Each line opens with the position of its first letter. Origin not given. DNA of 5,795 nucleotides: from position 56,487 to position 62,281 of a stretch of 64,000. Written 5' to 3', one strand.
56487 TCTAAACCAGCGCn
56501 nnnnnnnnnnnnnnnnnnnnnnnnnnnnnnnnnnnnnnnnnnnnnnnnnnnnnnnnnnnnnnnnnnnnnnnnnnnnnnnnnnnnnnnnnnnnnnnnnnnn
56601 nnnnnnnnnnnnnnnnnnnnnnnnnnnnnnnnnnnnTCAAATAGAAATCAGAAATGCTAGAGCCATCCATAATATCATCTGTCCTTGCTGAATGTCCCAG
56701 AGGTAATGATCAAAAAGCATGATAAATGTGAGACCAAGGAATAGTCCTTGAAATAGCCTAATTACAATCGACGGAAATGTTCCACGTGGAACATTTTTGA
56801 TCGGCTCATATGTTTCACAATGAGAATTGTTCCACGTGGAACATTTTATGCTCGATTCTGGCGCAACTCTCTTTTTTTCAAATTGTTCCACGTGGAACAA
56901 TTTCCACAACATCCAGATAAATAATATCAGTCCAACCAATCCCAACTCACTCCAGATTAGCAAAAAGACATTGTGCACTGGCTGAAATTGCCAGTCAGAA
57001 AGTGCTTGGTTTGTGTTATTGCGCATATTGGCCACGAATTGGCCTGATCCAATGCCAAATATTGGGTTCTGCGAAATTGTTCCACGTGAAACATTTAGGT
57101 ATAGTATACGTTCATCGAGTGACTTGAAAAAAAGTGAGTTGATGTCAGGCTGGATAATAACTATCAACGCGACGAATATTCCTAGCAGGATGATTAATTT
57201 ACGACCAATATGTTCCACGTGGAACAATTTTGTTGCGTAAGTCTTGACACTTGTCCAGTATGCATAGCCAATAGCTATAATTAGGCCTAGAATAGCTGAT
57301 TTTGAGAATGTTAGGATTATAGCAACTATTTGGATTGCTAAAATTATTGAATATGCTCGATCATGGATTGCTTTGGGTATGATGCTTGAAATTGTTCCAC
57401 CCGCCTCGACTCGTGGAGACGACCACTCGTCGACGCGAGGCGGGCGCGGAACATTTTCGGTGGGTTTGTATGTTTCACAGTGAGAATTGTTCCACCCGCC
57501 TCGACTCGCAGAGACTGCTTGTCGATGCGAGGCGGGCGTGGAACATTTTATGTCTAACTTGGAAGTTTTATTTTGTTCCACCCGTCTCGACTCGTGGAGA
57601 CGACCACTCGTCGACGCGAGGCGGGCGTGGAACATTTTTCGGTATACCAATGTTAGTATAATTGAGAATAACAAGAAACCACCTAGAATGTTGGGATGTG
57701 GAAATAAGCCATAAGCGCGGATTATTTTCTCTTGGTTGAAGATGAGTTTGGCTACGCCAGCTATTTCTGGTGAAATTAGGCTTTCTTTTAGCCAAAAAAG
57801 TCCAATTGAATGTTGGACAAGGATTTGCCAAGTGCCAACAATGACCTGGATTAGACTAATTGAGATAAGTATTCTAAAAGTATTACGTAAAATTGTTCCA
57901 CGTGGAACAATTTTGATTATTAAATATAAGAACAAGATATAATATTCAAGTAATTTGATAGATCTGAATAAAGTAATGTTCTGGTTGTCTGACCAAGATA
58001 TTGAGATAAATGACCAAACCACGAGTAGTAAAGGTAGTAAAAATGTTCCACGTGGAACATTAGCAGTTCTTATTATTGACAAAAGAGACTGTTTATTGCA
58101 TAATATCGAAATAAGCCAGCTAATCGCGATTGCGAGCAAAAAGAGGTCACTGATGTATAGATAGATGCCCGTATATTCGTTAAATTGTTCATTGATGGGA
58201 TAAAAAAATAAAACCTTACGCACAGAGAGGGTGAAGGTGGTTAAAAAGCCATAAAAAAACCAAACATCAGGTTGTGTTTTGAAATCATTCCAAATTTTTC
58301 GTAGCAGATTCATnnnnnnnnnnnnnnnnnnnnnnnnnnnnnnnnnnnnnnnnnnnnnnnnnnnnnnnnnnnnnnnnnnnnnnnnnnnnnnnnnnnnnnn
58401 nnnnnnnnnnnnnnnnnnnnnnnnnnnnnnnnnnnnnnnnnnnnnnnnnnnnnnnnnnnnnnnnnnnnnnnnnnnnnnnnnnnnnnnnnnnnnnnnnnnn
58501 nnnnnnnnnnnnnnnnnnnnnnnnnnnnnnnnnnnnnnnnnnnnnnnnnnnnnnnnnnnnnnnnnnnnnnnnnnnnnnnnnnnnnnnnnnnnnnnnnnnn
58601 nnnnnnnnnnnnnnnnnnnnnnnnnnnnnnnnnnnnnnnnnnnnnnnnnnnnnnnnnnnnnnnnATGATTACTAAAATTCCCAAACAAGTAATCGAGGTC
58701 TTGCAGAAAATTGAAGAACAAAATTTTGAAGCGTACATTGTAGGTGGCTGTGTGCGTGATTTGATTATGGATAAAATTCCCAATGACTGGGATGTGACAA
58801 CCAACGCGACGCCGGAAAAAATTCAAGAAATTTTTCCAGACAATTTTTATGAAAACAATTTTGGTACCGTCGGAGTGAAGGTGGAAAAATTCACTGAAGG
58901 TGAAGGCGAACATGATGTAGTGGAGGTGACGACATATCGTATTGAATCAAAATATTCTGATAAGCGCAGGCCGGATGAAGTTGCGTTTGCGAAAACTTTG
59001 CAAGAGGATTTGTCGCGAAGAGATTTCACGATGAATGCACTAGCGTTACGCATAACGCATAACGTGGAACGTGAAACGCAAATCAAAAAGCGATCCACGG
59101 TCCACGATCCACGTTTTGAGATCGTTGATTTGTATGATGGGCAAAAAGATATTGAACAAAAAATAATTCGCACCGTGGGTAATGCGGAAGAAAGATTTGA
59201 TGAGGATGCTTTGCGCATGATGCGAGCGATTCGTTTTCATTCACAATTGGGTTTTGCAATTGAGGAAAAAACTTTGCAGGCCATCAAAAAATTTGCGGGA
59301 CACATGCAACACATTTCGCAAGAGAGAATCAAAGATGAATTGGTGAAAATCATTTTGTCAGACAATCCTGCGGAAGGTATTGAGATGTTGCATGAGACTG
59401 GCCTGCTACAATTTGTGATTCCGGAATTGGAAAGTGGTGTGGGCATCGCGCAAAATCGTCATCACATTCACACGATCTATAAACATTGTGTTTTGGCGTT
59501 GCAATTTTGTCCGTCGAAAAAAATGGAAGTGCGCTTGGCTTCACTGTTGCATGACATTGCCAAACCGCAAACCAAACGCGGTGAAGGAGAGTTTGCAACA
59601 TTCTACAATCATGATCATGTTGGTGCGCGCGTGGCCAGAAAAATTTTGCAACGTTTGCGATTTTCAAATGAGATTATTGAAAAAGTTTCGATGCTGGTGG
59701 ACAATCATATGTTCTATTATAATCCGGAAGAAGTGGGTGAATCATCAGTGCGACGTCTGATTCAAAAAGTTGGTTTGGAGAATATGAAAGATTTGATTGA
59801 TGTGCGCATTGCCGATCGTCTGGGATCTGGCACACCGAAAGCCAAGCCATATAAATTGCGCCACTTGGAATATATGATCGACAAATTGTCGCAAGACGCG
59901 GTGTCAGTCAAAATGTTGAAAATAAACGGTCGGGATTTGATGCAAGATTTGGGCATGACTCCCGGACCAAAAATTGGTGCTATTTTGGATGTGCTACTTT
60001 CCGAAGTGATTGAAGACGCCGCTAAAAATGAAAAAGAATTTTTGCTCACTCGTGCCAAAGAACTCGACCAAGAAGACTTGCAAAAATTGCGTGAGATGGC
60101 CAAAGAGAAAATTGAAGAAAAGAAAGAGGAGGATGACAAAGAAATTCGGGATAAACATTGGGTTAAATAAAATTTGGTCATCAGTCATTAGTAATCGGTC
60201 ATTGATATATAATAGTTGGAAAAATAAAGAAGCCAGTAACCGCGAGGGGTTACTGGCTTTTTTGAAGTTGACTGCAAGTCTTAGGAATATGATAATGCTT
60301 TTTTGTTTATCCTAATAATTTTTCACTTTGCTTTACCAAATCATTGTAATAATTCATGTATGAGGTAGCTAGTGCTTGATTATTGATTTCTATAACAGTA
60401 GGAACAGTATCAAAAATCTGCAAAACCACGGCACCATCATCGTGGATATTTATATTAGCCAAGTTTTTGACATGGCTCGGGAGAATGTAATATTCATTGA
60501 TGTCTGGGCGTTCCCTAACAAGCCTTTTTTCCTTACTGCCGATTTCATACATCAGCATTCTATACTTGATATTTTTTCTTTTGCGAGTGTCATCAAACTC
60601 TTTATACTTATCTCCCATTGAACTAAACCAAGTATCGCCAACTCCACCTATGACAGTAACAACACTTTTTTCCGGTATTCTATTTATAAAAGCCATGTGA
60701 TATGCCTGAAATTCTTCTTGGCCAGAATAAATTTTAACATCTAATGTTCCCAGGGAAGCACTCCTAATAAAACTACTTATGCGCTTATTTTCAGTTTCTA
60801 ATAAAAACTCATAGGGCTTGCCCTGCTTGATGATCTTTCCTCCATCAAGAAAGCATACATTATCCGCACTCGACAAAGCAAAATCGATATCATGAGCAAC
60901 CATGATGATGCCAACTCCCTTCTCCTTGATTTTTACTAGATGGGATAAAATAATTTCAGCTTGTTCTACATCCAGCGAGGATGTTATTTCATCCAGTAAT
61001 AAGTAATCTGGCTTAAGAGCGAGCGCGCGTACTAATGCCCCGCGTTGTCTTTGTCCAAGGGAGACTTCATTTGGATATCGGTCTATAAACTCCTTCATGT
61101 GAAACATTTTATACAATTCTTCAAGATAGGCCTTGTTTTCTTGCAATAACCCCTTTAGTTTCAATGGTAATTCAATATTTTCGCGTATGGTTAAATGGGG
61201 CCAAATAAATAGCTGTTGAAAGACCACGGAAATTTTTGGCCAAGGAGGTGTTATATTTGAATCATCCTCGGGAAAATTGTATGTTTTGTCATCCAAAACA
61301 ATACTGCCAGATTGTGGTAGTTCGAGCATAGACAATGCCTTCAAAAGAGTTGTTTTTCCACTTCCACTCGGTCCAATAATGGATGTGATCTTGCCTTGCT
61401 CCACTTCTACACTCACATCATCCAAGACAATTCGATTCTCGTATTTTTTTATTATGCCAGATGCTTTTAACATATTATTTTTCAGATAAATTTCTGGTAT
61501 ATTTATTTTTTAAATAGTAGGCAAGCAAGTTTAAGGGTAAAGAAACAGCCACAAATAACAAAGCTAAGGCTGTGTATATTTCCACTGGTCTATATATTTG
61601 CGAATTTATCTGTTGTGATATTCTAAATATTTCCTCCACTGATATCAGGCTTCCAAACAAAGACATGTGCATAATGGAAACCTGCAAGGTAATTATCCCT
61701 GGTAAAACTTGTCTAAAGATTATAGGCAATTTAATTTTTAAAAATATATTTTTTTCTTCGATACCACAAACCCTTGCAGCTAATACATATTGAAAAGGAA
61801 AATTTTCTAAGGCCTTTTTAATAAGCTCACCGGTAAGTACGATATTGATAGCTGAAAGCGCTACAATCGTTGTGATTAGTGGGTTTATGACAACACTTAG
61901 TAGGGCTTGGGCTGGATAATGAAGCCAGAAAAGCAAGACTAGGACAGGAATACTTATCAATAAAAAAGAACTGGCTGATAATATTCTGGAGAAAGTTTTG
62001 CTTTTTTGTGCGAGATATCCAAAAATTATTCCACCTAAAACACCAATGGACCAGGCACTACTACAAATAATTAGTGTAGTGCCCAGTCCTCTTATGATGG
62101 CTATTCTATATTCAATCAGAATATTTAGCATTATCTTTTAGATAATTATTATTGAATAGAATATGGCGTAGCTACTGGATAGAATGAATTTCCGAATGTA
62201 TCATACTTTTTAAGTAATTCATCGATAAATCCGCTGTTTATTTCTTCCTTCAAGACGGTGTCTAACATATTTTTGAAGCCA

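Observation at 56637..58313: Stop-free 16-bp palindrome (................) inserted 10 times, in all three reading frames, within one O-antigen-ligase-like ORF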

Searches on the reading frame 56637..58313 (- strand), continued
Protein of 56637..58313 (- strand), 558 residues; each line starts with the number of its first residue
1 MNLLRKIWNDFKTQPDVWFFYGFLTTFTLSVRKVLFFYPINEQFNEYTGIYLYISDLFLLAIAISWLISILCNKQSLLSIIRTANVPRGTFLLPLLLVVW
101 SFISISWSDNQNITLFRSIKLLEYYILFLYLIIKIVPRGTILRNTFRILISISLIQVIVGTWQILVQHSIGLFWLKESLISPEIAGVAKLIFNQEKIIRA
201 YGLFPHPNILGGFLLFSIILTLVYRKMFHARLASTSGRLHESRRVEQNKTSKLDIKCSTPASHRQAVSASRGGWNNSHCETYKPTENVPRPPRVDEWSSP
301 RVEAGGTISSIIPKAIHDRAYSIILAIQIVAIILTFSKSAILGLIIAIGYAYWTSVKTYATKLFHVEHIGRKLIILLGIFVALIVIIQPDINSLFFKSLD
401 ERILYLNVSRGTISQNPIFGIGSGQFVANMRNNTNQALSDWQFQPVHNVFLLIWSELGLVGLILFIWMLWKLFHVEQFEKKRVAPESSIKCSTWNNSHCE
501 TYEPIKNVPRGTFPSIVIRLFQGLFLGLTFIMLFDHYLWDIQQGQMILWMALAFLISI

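Call 36: find_encoding_contigs(protein=P0069, flank=10000, max_places=1)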
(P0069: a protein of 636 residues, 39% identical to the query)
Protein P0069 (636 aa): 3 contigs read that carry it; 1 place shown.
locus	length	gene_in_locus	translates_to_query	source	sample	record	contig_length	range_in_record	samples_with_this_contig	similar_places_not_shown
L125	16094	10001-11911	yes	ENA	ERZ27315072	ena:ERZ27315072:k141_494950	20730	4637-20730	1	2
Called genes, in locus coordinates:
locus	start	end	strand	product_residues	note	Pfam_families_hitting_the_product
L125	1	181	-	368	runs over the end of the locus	PF01479:S4, PF00849:PseudoU_synth_2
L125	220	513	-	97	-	-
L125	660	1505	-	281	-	PF00763:THF_DHG_CYH, PF02882:THF_DHG_CYH_C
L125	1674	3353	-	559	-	PF01268:FTHFS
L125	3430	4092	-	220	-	-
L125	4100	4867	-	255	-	PF01978:TrmB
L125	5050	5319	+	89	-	-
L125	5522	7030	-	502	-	PF01743:PolyA_pol, PF12627:PolyA_pol_RNAbd, PF01966:HD, PF13735:tRNA_NucTran2_2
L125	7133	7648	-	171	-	-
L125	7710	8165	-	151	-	-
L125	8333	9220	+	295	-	-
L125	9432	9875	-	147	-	PF00856:SET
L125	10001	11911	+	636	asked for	PF04932:Wzy_C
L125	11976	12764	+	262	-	PF12802:MarR_2 (weak), PF13412:HTH_24 (weak)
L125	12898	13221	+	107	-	PF00892:EamA (weak), PF00893:Multi_Drug_Res (weak)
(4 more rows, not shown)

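Call 37: find_encoding_contigs(protein=P0004, flank=10000, max_places=1)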
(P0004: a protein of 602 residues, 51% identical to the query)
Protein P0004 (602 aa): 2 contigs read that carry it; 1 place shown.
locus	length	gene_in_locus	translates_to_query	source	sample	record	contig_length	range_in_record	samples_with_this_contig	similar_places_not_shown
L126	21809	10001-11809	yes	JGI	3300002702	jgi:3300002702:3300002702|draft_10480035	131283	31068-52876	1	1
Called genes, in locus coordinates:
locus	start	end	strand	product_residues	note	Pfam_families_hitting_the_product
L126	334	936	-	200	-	PF06725:3D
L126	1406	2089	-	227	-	-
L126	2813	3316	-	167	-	PF01245:Ribosomal_L19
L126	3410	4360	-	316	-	PF01479:S4 (weak), PF00849:PseudoU_synth_2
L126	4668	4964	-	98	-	-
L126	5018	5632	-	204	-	-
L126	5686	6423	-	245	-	PF01978:TrmB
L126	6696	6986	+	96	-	-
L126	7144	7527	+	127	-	-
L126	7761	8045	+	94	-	PF14213:DUF4325 (weak)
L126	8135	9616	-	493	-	PF01743:PolyA_pol, PF12627:PolyA_pol_RNAbd, PF01966:HD, PF13735:tRNA_NucTran2_2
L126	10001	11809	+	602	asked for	PF04932:Wzy_C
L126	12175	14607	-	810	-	PF00521:DNA_topoisoIV, PF03989:DNA_gyraseA_C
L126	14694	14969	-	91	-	-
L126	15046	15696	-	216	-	PF13483:Lactamase_B_3, PF12706:Lactamase_B_2 (weak)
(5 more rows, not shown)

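Call 38: find_encoding_contigs(protein=P0015, flank=10000, max_places=1)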
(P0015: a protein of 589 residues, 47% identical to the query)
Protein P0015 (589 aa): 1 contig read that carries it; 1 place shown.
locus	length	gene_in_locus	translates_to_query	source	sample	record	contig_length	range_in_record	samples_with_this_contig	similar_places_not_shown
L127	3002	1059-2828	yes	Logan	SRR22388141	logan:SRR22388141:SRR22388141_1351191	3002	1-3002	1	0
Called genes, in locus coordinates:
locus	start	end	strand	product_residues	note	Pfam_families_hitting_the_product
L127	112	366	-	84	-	PF01541:GIY-YIG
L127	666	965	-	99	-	-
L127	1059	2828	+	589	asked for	PF04932:Wzy_C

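Call 71: predict_structure(alignment_id=A1)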
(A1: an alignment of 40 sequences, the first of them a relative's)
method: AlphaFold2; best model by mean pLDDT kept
length: 558 residues; sequences in the alignment: 40
mean_pLDDT: 60.0   pTM: 0.51
mean pLDDT of the five models: 60.0, 59.1, 58.8, 58.1, 55.8
residues with pLDDT >= 90: 6; 70-90: 182; 50-70: 159; < 50: 211
segments of 3 or more residues with pLDDT < 50: 23-60, 73-85, 136-138, 159-181, 185-188, 190-192, 198-202, 230-244, 246-312, 362-366, 478-481, 483-490, 501-511
pLDDT, mean of each block of 10 residues (from residue 1): 61 57 44 32 35 40 52 42 52 78 81 70 69 55 64 54 42 43 49 51 67 87 68 44 47 42 40 41 42 42 41 62 84 82 87 68 55 77 72 61 74 74 61 62 59 75 83 59 47 52 44 72 89 79 75 74
secondary structure, 60 per line:
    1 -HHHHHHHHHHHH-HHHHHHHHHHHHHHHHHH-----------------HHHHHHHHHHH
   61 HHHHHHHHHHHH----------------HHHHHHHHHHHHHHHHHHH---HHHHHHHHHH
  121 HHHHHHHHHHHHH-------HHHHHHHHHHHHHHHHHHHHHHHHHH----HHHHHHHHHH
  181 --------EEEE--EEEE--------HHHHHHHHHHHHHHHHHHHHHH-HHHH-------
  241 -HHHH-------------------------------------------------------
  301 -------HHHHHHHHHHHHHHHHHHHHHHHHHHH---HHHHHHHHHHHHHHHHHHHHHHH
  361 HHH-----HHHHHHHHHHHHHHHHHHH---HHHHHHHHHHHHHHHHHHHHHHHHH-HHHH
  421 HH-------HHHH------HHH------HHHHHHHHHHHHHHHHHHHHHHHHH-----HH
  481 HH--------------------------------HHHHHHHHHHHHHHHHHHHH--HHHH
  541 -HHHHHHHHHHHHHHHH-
elements in order: H2-13 H15-32 H50-72 H89-107 H111-133 H141-166 H171-180 E189-192 E195-198 H207-228 H230-233 H242-245 H308-334 H338-363 H369-387 H391-415 H417-422 H430-433 H449-473 H479-482 H515-534 H537-540 H542-557

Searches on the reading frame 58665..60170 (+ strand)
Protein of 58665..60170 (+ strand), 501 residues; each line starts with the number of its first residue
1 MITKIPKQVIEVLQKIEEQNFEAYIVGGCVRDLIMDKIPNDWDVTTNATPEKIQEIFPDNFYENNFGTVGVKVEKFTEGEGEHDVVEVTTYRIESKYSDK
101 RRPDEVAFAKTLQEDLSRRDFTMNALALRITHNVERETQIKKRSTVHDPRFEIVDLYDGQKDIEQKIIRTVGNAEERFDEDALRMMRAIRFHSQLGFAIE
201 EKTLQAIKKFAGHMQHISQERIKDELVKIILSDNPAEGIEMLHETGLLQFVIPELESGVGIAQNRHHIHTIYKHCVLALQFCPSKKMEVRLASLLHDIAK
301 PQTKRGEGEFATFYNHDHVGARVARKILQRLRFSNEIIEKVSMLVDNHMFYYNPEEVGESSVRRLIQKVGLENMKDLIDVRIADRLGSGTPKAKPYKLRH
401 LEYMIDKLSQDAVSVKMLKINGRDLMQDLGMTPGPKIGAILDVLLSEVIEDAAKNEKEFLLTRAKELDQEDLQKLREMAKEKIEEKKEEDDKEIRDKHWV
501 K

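Call 16: search_protein_families(library=pfam, proteins=[window:58665-60170:+], max_evalue=0.001)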
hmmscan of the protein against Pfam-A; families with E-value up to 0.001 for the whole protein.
window:58665-60170:+ (501 aa): 4 families
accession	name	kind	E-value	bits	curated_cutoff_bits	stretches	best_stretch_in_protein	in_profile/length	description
PF01743.26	PolyA_pol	-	1.5e-32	113.1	23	1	23-169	1-126/126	Poly A polymerase head domain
PF12627.12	PolyA_pol_RNAbd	-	3.1e-22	78.5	22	1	196-256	1-61/64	Probable RNA and SrmB- binding site of polymerase A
PF13735.12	tRNA_NucTran2_2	-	8.1e-14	52.3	27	1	323-462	23-147/149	tRNA nucleotidyltransferase domain 2 putative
PF01966.28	HD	-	8.7e-10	39.3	22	1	287-386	25-113/116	HD domain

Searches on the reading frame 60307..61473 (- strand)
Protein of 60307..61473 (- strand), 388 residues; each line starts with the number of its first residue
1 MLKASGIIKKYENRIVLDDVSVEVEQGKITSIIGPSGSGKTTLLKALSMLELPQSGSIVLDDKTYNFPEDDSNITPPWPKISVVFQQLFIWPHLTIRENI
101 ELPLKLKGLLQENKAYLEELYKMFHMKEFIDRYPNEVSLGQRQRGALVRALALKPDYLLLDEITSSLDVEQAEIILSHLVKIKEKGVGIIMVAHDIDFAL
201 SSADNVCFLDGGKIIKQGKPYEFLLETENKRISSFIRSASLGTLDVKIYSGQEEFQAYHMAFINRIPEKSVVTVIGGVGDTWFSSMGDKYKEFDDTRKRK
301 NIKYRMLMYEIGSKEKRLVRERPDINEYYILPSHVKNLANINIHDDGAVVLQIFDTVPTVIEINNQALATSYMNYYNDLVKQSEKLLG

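Call 16: search_protein_families(library=pfam, proteins=[window:60307-61473:-], max_evalue=0.001)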
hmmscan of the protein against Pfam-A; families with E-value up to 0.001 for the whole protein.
window:60307-61473:- (388 aa): 7 families
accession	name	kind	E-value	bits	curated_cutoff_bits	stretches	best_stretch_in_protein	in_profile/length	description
PF00005.33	ABC_tran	-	2.1e-31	109.8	25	1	17-165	1-137/137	ABC transporter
PF13304.12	AAA_21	-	2.1e-11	44.9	27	1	29-50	1-22/304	AAA domain, putative AbiEii toxin, Type IV TA system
PF13555.12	AAA_29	-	3.5e-06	27.1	27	1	18-55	13-50/61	P-loop containing region of AAA domain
PF13476.12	AAA_23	-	5.9e-06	27.5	27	1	18-49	11-41/201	AAA domain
PF02463.25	SMC_N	-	1.4e-05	25.1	40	0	27-48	24-45/220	RecF/RecN/SMC N terminal domain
PF13401.12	AAA_22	-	0.00013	22.7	27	1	26-192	4-121/130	AAA domain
PF25199.1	nSTAND_NTPase5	-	0.00031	21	34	0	24-50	38-64/145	Novel STAND NTPase 5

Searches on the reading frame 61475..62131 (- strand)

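Call 16: search_protein_families(library=pfam, proteins=[window:61475-62131:-], max_evalue=0.001)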
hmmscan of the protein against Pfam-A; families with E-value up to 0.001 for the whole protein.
window:61475-62131:- (218 aa): 1 family
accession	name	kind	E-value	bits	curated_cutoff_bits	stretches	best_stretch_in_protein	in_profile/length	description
PF00528.27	BPD_transp_1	-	7.4e-14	52.3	26.4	1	31-211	2-182/184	Binding-protein-dependent transport system inner membrane component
